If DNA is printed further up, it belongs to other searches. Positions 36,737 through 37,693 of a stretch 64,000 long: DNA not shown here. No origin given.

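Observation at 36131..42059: Operon of two large tandem paralogous secreted proteins of unknown function followed by a DUF45/M48-type zinc hydrolase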

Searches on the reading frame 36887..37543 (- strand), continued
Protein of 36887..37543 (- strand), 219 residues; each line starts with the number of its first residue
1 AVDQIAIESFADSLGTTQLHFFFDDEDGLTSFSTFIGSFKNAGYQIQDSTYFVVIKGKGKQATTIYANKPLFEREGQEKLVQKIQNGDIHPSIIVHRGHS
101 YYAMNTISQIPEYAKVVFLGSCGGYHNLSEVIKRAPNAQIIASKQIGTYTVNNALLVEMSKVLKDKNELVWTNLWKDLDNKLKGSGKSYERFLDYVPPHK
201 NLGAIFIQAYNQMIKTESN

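Call 46: search_protein_families(library=ncbifam, proteins=[L049:2427-3500:-, L026:3649-4335:-, L044:820-2148:+, L068:6618-7364:+, L051:1829-2476:-, L056:358-1398:-, L059:3505-4254:-, L070:6615-7253:-], max_evalue=0.00001)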
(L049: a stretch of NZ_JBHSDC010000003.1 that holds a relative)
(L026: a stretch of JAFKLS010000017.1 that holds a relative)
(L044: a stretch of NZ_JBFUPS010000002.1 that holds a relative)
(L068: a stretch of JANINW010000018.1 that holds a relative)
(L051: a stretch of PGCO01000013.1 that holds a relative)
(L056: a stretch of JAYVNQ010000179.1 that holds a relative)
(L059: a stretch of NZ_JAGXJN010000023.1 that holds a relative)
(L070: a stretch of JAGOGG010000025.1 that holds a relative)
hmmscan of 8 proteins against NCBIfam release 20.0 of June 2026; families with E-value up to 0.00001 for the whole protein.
L049:2427-3500:- (357 aa): 81 families (the best 25 are shown)
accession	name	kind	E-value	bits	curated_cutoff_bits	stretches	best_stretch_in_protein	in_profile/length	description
NF046044.1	PnpS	equivalog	2.2e-71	240.9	400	1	119-352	159-389/390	two-component system histidine kinase PnpS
NF033092.0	HK_WalK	equivalog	1.9e-69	234.8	725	1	126-352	368-592/594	cell wall metabolism sensor histidine kinase WalK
TIGR02966.1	phoR_proteo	equivalog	2e-65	221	334.2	1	120-350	104-331/333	phosphate regulon sensor histidine kinase PhoR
NF041735.1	hist_kin_RppB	equivalog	4.8e-49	167.3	400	1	129-350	213-435/438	two-component system sensor histidine kinase RppB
NF053855.1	HisKinPhoRBctds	equivalog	8.5e-48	163.1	500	1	124-353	355-582/583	two-component system sensor histidine kinase PhoR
NF008235.0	PRK11006.1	equivalog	2.9e-45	154.9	390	1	120-354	194-423/431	phosphate regulon sensor histidine kinase PhoR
NF033093.1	HK_VicK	exception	3.4e-42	144.6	680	1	126-352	205-433/448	cell wall metabolism sensor histidine kinase VicK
NF047874.1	MASE3_PAS_HK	subfamily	2.7e-41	142.1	560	1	113-353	381-624/655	MASE3 domain-containing sensor histidine kinase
TIGR02956.1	TMAO_torS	equivalog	2.9e-41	141.5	676.5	1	125-353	460-681/967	TMAO reductase system sensor histidine kinase/response regulator TorS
NF008312.0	PRK11100.1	equivalog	6.2e-41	140.7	356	1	47-354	184-474/477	two-component system sensor histidine kinase CreC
NF033091.0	HK_VanS_ACDEFG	equivalog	1.5e-40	139.1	400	1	73-342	19-283/293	vancomycin resistance histidine kinase VanS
NF012163.2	BaeS_SmeS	equivalog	2.1e-40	139.1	500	1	113-340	223-444/457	sensor histidine kinase efflux regulator BaeS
NF006800.0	PRK09303.1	equivalog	2.8e-40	138.4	342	1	127-352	148-375/383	histidine kinase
NF007837.0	PRK10549.1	equivalog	4.5e-40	137.7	603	1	109-353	219-457/466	envelope stress sensor histidine kinase BaeS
NF045911.1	TCSHisKinNblS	equivalog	2.2e-38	132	1000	1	126-353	385-619/621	two-component system sensor histidine kinase NblS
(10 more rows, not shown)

L026:3649-4335:- (228 aa): 94 families (the best 25 are shown)
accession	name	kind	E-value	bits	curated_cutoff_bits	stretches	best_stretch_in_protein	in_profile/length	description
TIGR02154.1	PhoB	equivalog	3.2e-69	232.7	296.2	1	8-227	2-226/226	phosphate regulon transcriptional regulator PhoB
NF053854.1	RespRegPhoBBctds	equivalog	2e-63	213.8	270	1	11-227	1-225/225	two-component system response regulator PhoB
NF045944.1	ResRegRpaBCyano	equivalog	9.6e-60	201.8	330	1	12-226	1-227/229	response regulator transcription factor RpaB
NF040689.1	MtrAB_MtrA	equivalog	6.1e-58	195.7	300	1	11-225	1-217/219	MtrAB system response regulator MtrA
NF040534.1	resp_reg_YycF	equivalog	2e-56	190.8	340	1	9-224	1-225/231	response regulator YycF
NF033120.0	vanR_FM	exception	1.8e-52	178.3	460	1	10-227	5-230/231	vancomycin resistance response regulator transcription factor, VanR-F/VanR-M family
NF008296.0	PRK11083.1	equivalog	2.6e-51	174.2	273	1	9-227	4-226/228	two-component system response regulator CreB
NF007546.0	PRK10161.1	equivalog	4.9e-51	173.5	471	1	8-226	2-225/229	phosphate response regulator transcription factor PhoB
NF007982.1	PRK10710.1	equivalog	5.7e-49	166.8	380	1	8-227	7-228/235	envelope stress response regulator BaeR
NF041733.1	resp_reg_CseB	equivalog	8.2e-49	166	350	1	10-226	2-226/228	two-component system response regulator CseB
NF000402.1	vanR-B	exception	2.9e-46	157.6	480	1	10-227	4-217/219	vancomycin resistance response regulator transcription factor VanR-B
TIGR01387.1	cztR_silR_copR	subfamily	6.3e-45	153.5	279.2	1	11-226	1-218/218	heavy metal response regulator transcription factor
NF033117.2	vanR_ACDEGLN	exception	1.4e-42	145.8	350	1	11-227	1-226/226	VanR-ABDEGLN family response regulator transcription factor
NF041734.1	resp_reg_RppA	equivalog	1.9e-40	138.6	250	1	10-227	2-228/229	two-component system response regulator RppA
NF051850.1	RespRegRprY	equivalog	3.3e-40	137.9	370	1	10-225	6-225/234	response regulator transcription factor RprY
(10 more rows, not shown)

L044:820-2148:+ (442 aa): 0 families

L068:6618-7364:+ (248 aa): 5 families
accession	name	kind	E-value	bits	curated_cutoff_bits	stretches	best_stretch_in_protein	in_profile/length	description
TIGR03709.1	PPK2_rel_1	subfamily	2.4e-93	312.2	247.2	1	3-246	11-256/264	PPK2 family polyphosphate kinase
NF042973.1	ADPpolyPPhtase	equivalog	7.5e-72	241.9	450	1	3-246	13-270/285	ADP-polyphosphate phosphotransferase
TIGR03708.1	poly_P_AMP_trns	equivalog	5.5e-46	157.3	547.65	1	15-235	268-488/493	polyphosphate:AMP phosphotransferase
TIGR03707.1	PPK2_P_aer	equivalog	6.8e-38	130.6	301.8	1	17-221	2-206/230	polyphosphate kinase 2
NF050016.1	PolyPhAMPPhtase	equivalog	2.6e-35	122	800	1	15-222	251-455/472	polyphosphate:AMP phosphotransferase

L051:1829-2476:- (215 aa): 1 family
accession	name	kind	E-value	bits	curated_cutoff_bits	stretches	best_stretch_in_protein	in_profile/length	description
TIGR00153.1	TIGR00153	hypoth_equivalog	1.8e-09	37.6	104.3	1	26-213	24-215/217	TIGR00153 family protein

L056:358-1398:- (346 aa): 2 families
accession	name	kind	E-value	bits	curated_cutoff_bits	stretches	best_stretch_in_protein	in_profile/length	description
NF033774.1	phos_trans_PitA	exception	1.2e-38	133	800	2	4-212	15-242/498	inorganic phosphate transporter PitA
NF053884.1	SulfPermCysPBac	equivalog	1.5e-18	66.8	400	1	60-346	53-316/354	sulfate permease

L059:3505-4254:- (249 aa): 0 families

L070:6615-7253:- (212 aa): 9 families
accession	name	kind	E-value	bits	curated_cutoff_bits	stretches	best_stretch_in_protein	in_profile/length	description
TIGR03413.1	GSH_gloB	equivalog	1e-22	80.8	200.8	1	13-199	8-168/248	hydroxyacylglutathione hydrolase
NF040641.1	bifunc_ST_SDO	equivalog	3.7e-16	59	625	1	38-197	187-344/423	bifunctional sulfur transferase/dioxygenase Blh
NF041804.1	MBL_fold_SolJ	exception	5.6e-13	48.6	350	1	127-199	113-182/224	solanimycin biosynthesis MBL-fold hydrolase SolJ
NF007597.0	PRK10241.1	equivalog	1.1e-12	47.9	421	1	109-198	84-168/251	hydroxyacylglutathione hydrolase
NF012229.1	bla_class_B_core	domain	8.6e-12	45.4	100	1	18-143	18-137/139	metallo-beta-lactamase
TIGR04558.1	SoxH_rel_PQQ_1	hypoth_equivalog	2.3e-09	36.8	300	1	19-198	38-216/285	quinoprotein relay system zinc metallohydrolase 1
NF033105.1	bla_subclass_B3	equivalog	2.6e-08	33.5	240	1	18-147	26-158/257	subclass B3 metallo-beta-lactamase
TIGR04559.1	SoxH_rel_PQQ_2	hypoth_equivalog_domain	2.3e-07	30.5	280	1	25-74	40-89/283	quinoprotein relay system zinc metallohydrolase 2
NF033088.2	bla_subclass_B1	equivalog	5.6e-06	26.1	200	0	13-197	30-202/217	subclass B1 metallo-beta-lactamase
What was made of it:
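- The response regulator and kinase score below the NCBIfam cut-offs for PhoB and PhoR (call 46).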

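Call 47: search_protein_families(library=pfam, proteins=[L049:2427-3500:-, L026:3649-4335:-, L044:820-2148:+, L068:6618-7364:+, L051:1829-2476:-, L056:358-1398:-, L059:3505-4254:-, L063:7283-10687:+], max_evalue=0.00001)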
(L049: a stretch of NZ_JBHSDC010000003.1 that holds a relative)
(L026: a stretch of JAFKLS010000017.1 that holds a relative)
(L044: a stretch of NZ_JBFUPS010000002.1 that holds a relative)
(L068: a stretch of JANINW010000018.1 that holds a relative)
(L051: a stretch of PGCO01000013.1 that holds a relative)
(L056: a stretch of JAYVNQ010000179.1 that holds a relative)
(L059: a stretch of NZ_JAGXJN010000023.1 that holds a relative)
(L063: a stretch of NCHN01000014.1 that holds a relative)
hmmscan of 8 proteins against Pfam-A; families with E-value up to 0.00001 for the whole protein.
L049:2427-3500:- (357 aa): 2 families
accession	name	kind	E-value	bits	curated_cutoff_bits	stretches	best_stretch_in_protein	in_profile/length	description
PF02518.31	HATPase_c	-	7.8e-29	100.8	26.4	1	244-353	2-108/111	Histidine kinase-, DNA gyrase B-, and HSP90-like ATPase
PF00512.31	HisKA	-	4.8e-16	59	26.9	1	130-196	2-66/66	His Kinase A (phospho-acceptor) domain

L026:3649-4335:- (228 aa): 2 families
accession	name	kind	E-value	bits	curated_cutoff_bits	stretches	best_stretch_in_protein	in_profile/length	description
PF00072.30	Response_reg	-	8e-30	103.7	30.2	1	11-122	1-110/111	Response regulator receiver domain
PF00486.34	Trans_reg_C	-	1e-22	80.4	26.2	1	156-226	2-77/77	Transcriptional regulatory protein, C terminal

L044:820-2148:+ (442 aa): 1 family
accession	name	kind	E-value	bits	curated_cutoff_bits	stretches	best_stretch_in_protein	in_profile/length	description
PF07396.17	Porin_O_P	-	4.2e-06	26.7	20.9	0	359-442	301-370/370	Phosphate-selective porin O and P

L068:6618-7364:+ (248 aa): 1 family
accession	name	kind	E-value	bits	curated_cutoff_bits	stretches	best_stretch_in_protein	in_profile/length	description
PF03976.20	PPK2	-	2.7e-60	204.2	22.3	1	18-238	3-223/229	Polyphosphate kinase 2 (PPK2)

L051:1829-2476:- (215 aa): 1 family
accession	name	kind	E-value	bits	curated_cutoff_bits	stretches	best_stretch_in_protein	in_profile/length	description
PF01865.21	PhoU_div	-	4e-17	62.7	24.4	1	14-213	10-214/214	Protein of unknown function DUF47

L056:358-1398:- (346 aa): 1 family
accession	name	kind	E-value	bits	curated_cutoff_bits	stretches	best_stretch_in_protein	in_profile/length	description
PF01384.25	PHO4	-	9.6e-86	288.3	33.7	1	19-335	1-350/350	Phosphate transporter family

L059:3505-4254:- (249 aa): 1 family
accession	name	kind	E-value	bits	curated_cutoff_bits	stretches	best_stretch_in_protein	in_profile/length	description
PF06210.16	DUF1003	-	4.1e-39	133.4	27.4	1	113-212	1-100/103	Protein of unknown function (DUF1003)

L063:7283-10687:+ (1134 aa): 0 families
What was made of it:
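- PiT, PhoU_div and a Porin_O_P-like gene flank the two-component system (calls 46, 47).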

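Call 51: list_cluster_members(proteins=[L041:4438-6636:+, L027:4450-6633:+, L053:4402-6624:+, L073:4411-6603:+])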
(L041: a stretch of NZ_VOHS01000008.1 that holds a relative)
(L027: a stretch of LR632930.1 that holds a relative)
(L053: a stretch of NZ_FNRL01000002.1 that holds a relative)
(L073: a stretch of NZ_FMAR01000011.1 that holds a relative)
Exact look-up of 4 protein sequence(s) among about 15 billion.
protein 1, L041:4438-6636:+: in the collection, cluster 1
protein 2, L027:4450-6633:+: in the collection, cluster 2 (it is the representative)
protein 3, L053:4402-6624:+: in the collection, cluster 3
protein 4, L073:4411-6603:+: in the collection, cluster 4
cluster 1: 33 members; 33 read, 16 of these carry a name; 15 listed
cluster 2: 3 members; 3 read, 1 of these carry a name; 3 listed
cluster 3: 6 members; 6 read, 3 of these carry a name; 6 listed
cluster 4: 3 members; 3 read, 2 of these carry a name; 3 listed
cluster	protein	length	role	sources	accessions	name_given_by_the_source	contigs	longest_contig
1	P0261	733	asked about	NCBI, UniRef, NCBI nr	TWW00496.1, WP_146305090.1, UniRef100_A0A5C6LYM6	hypothetical protein [Chitinophaga pinensis] | Uncharacterized protein n=1 Tax=Chitinophaga pinensis TaxID=79329 RepID=A0A5C6LYM6_9BACT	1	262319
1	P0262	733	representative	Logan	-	-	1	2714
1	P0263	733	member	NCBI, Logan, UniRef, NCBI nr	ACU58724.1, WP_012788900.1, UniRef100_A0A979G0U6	hypothetical protein [Chitinophaga pinensis] | Uncharacterized protein n=1 Tax=Chitinophaga pinensis (strain ATCC 43595 / DSM 2588 / LMG ...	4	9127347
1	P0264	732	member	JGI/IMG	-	hypothetical protein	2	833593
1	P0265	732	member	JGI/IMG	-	hypothetical protein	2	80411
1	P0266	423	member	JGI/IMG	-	hypothetical protein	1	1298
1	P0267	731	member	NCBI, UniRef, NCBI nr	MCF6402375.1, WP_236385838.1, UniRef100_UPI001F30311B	hypothetical protein L3C95_05780 [Chitinophaga filiformis] | hypothetical protein n=1 Tax=Chitinophaga filiformis TaxID=104663 RepID=UPI001F30311B | hypothetical protein [Chitinophaga filiformis]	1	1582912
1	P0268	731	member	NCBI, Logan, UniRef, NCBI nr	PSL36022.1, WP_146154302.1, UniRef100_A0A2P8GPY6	hypothetical protein [Chitinophaga ginsengisoli] | Uncharacterized protein n=1 Tax=Chitinophaga ginsengisoli TaxID=363837 ...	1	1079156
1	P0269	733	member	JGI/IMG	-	hypothetical protein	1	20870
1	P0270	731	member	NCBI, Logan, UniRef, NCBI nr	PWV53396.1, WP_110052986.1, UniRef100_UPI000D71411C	hypothetical protein [Chitinophaga sp. S165] | hypothetical protein n=1 Tax=Chitinophaga sp. S165 TaxID=2135462 RepID=UPI000D71411C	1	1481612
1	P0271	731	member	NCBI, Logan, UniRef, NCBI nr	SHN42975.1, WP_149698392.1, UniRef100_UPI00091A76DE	hypothetical protein [Chitinophaga sp. CF418] | hypothetical protein n=1 Tax=Chitinophaga sp. CF418 TaxID=1855287 RepID=UPI00091A76DE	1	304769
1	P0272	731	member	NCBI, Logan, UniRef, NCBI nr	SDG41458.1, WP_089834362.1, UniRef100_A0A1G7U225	hypothetical protein [Chitinophaga filiformis] | Uncharacterized protein n=1 Tax=Chitinophaga filiformis TaxID=104663 ...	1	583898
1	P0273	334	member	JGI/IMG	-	hypothetical protein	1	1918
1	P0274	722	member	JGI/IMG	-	GGDEF domain-containing protein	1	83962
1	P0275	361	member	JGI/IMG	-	hypothetical protein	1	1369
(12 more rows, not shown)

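Call 65: fold_search(model_id=the predicted structure, library=viral)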
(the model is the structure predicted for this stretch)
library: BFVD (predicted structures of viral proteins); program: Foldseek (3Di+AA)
matches with E <= 10: 782; with E <= 0.001: 1
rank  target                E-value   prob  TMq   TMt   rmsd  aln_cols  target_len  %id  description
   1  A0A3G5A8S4            8.7e-04  0.96  0.32  0.37   9.7       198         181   12  Putative small GTP-binding protein [Hyperionvirus sp.]
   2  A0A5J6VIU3            3.1e-03  0.97  0.28  0.44   5.6       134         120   12  Ras family protein [Megaviridae environmental sample]
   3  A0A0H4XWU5            3.5e-03  0.51  0.24  0.18  13.6       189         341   14  Uncharacterized protein [Salmon gill poxvirus]
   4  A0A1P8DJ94            4.8e-03  0.99  0.45  0.39   4.8       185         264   11  (no name in the UniProt tables at hand)
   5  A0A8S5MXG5            4.8e-03  0.99  0.46  0.34   5.1       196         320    6  Uncharacterized protein [Myoviridae sp. ctWaE18]
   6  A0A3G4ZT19            7.7e-03  0.47  0.24  0.19  18.7       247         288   10  Uncharacterized protein [Barrevirus sp.]
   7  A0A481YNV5            1.2e-02  0.91  0.30  0.36   5.6       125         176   13  Ras family GTPase [Pithovirus LCDPAC02]
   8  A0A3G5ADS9            1.5e-02  0.57  0.29  0.29  10.7       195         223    8  Uncharacterized protein [Hyperionvirus sp.]
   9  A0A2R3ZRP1            1.6e-02  0.80  0.28  0.42   7.1       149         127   11  (no name in the UniProt tables at hand)
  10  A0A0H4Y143            2.3e-02  0.80  0.28  0.20   5.8       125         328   13  Uncharacterized protein [Salmon gill poxvirus]
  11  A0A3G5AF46            2.4e-02  0.66  0.31  0.29   7.8       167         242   12  Putative ran [Satyrvirus sp.]
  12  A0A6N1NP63            2.6e-02  0.66  0.34  0.33  12.5       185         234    8  Putative ORFan [Tupanvirus deep ocean]
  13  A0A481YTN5            2.8e-02  0.28  0.22  0.30   7.3       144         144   13  Ras-related GTPase [Marseillevirus LCMAC102]
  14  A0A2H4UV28            2.9e-02  0.80  0.38  0.37  13.0       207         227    8  Ras like GTPase [Bodo saltans virus]
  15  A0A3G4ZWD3            2.9e-02  0.54  0.28  0.24  10.0       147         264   10  GTP-binding protein YPTC1 [Edafosvirus sp.]
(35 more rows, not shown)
